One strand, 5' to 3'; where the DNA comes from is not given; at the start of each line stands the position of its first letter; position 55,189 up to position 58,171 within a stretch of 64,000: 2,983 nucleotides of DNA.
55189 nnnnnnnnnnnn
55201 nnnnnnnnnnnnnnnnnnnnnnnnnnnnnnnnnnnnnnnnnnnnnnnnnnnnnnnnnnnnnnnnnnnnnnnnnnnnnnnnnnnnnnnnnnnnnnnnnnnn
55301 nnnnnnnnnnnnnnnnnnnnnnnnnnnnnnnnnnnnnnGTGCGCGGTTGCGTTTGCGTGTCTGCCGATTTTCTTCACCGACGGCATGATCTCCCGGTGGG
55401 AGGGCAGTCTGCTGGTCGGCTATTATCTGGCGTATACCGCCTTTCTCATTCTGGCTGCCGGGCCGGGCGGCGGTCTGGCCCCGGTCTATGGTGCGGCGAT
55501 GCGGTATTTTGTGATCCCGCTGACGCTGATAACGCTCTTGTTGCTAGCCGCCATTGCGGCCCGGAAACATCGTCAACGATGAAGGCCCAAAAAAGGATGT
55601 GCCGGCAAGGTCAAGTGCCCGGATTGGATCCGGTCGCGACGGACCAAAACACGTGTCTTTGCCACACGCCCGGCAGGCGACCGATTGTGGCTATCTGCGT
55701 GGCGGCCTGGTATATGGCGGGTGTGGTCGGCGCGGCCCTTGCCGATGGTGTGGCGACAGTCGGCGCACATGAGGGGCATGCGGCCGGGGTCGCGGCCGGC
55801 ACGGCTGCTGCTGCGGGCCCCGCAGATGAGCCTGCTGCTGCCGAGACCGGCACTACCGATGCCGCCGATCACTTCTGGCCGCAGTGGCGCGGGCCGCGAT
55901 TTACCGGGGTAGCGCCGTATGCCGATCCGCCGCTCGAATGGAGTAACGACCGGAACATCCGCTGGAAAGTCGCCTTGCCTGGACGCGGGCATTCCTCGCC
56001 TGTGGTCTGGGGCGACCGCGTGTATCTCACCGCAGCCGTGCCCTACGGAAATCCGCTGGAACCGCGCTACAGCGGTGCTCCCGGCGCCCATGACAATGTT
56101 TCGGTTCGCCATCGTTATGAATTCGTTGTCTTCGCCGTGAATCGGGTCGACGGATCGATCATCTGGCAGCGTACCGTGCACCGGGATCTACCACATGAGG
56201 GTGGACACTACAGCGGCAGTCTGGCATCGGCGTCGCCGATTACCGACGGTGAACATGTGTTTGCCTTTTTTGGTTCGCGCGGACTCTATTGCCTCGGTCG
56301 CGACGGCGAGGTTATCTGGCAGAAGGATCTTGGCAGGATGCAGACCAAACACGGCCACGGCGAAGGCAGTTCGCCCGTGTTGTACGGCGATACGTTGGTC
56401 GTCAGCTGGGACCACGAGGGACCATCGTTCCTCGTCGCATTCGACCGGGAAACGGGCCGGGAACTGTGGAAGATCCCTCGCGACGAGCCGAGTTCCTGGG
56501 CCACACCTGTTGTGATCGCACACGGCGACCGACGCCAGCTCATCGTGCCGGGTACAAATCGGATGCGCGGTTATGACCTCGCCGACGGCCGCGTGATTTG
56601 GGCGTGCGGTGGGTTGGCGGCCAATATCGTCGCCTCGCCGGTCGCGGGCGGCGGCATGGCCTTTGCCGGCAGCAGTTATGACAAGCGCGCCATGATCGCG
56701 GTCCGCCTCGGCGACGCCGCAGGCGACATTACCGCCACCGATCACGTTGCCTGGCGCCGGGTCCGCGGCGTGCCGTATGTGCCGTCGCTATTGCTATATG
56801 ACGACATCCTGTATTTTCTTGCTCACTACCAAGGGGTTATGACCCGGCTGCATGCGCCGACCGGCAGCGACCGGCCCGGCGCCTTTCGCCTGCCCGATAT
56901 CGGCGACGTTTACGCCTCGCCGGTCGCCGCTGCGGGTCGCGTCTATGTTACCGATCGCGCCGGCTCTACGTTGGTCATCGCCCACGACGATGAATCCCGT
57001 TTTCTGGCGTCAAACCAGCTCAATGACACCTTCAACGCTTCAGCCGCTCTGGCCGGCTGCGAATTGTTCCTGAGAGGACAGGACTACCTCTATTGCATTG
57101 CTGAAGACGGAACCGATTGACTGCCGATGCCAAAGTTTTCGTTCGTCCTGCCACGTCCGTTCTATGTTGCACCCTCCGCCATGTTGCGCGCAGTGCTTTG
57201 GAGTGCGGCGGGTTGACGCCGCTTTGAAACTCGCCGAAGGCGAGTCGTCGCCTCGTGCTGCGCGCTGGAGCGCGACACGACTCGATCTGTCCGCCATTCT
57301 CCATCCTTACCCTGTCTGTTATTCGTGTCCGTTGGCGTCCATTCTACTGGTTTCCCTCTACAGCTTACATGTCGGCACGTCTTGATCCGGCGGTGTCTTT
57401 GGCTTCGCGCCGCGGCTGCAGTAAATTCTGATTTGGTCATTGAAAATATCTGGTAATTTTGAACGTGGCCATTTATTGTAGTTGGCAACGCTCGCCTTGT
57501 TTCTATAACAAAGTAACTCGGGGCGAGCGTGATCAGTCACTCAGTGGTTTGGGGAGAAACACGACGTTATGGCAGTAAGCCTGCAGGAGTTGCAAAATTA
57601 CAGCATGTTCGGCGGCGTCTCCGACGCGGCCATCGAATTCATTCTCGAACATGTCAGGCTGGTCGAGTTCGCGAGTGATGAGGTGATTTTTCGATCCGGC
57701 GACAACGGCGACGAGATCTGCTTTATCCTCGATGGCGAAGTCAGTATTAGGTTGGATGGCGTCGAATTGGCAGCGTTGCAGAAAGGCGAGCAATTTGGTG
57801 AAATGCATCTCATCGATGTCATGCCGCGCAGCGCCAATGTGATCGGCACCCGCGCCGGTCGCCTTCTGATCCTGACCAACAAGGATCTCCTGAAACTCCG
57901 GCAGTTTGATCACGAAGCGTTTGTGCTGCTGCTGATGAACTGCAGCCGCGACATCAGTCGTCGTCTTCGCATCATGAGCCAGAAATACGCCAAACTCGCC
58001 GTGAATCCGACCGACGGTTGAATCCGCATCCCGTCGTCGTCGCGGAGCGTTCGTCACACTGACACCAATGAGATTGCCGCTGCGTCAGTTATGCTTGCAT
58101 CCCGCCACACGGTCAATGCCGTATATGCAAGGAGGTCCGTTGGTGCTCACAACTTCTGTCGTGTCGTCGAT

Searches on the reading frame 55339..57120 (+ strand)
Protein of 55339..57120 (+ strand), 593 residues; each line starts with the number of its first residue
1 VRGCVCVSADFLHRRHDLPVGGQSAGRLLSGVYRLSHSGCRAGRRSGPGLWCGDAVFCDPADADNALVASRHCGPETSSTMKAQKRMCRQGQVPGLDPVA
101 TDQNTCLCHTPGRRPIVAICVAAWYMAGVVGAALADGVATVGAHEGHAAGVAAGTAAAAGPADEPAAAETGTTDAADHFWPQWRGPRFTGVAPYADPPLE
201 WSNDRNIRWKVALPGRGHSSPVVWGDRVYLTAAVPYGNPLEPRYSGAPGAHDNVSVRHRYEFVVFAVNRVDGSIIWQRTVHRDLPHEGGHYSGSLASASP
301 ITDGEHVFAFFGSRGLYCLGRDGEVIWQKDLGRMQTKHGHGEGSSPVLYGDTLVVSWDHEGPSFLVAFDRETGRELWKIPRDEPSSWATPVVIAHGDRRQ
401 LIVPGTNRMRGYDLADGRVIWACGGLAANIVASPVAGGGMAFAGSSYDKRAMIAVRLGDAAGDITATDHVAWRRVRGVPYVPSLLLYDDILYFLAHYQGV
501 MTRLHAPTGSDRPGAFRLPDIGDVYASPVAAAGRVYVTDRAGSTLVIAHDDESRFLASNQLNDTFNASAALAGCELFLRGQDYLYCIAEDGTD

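Call 16: search_protein_families(library=pfam, proteins=[window:55339-57120:+], max_evalue=0.001)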
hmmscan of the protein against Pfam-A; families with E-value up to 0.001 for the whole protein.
window:55339-57120:+ (593 aa): 2 families
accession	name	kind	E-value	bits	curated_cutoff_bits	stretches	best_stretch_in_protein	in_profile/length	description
PF13360.13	PQQ_2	-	2e-19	70.6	27.6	2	319-547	8-220/233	Outer membrane protein assembly factor BamB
PF13570.13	Beta-prop_ACSF4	-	1.4e-05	25.1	133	0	264-538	73-318/329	Beta-alanine-activating enzyme, beta-propeller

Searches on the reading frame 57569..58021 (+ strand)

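Call 16: search_protein_families(library=pfam, proteins=[window:57569-58021:+], max_evalue=0.001)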
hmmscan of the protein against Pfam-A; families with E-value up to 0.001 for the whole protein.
window:57569-58021:+ (150 aa): 1 family
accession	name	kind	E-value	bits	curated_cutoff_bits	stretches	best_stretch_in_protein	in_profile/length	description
PF00027.35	cNMP_binding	-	1.1e-14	54.6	27.5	1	32-111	2-86/89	Cyclic nucleotide-binding domain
